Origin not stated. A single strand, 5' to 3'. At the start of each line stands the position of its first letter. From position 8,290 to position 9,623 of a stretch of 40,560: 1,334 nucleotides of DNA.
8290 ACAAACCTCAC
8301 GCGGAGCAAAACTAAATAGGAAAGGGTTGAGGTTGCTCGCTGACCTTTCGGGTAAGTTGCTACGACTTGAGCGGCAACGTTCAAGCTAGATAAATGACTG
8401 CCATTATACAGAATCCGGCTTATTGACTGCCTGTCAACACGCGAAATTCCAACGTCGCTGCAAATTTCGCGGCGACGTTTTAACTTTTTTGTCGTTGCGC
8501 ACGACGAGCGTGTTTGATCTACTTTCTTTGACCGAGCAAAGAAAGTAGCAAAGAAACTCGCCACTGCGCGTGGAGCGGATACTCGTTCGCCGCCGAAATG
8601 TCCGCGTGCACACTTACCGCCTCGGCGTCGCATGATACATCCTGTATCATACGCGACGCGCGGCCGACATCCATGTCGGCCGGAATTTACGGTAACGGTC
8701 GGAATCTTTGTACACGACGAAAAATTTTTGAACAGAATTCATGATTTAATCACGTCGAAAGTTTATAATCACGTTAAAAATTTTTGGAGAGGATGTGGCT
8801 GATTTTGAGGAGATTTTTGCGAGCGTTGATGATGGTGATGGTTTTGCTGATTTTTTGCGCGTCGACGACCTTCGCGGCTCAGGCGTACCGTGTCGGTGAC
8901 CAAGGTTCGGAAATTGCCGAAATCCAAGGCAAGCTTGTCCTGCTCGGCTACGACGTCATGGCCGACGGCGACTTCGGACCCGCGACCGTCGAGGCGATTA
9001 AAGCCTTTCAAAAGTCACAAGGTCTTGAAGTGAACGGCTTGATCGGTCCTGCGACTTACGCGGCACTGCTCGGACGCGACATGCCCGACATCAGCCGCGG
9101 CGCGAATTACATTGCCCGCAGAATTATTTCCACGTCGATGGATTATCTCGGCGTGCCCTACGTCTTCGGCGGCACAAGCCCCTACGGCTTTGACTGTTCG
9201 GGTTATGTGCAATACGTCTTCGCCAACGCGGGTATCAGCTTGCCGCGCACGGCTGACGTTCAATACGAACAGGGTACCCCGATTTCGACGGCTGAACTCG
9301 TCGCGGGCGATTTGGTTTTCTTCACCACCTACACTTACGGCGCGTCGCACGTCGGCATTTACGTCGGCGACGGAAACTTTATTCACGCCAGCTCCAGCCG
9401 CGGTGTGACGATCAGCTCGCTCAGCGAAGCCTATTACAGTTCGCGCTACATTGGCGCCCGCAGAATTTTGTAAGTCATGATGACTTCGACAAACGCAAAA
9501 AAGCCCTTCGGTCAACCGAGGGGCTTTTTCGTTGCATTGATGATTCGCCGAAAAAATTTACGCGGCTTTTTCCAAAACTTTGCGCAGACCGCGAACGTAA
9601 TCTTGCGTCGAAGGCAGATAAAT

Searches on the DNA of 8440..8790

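Call 88: search_rna_families(source=window, start=8440, end=8790, threshold=evalue, max_evalue=5)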
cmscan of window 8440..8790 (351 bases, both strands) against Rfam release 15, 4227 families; matches with E-value up to 5: 4.
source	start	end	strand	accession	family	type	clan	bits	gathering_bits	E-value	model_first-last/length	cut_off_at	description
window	8625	8682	-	RF01731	TwoAYGGAY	Cis-reg;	CL00106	26.6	43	0.042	49-107/168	no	TwoAYGGAY RNA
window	8494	8572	-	RF03615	mir-4877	Gene; miRNA;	-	17.9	100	0.82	1-87/87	no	mir-4877 microRNA precursor family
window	8517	8550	-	RF04239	mir-4679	Gene; miRNA;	-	15.9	88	3.1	1-75/75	no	mir-4679 microRNA precursor family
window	8517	8550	+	RF04239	mir-4679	Gene; miRNA;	-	15.5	88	4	1-75/75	no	mir-4679 microRNA precursor family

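Call 89: search_rna_families(source=window, start=8590, end=8720, threshold=evalue, max_evalue=1, show_alignments=1)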
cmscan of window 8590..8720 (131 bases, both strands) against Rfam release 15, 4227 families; matches with E-value up to 1: 2.
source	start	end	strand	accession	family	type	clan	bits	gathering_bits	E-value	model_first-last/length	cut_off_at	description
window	8625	8682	-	RF01731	TwoAYGGAY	Cis-reg;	CL00106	24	43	0.061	49-107/168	no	TwoAYGGAY RNA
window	8661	8682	+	RF01322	CRISPR-DR9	Gene; CRISPR;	-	14.8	45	0.73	5-26/37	no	CRISPR RNA direct repeat element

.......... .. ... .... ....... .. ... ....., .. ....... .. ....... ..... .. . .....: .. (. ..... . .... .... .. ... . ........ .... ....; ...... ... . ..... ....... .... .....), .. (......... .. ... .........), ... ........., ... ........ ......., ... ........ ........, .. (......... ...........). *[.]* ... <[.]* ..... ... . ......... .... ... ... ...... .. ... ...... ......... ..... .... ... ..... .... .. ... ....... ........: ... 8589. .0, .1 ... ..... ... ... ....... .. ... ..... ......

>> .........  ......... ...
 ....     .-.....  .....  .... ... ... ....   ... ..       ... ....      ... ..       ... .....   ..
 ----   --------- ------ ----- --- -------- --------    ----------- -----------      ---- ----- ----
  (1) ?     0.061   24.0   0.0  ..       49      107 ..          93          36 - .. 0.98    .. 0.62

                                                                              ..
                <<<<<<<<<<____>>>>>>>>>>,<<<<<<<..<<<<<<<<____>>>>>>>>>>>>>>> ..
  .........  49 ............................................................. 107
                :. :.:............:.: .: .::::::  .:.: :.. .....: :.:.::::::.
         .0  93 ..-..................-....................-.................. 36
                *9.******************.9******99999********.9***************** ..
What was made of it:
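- Closest known: TwoAYGGAY RNA motif. Same: On the complementary strand M4' and M3' align one-to-one with its two AYGGAY-loop hairpins (call 89).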

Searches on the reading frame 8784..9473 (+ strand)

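Call 6: search_protein_families(library=pfam, proteins=[window:8784-9473:+])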
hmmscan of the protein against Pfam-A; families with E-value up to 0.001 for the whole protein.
window:8784-9473:+ (229 aa): 3 families
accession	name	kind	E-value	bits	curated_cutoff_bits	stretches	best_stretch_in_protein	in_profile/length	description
PF00877.26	NLPC_P60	-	6.2e-35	119.8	23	1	123-227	1-105/105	NlpC/P60 family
PF01471.23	PG_binding_1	-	9.3e-17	61.4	23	1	40-95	1-57/57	Putative peptidoglycan binding domain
PF09374.15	PG_binding_3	-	1.6e-06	28.7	24.6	0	48-75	7-33/76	Predicted Peptidoglycan domain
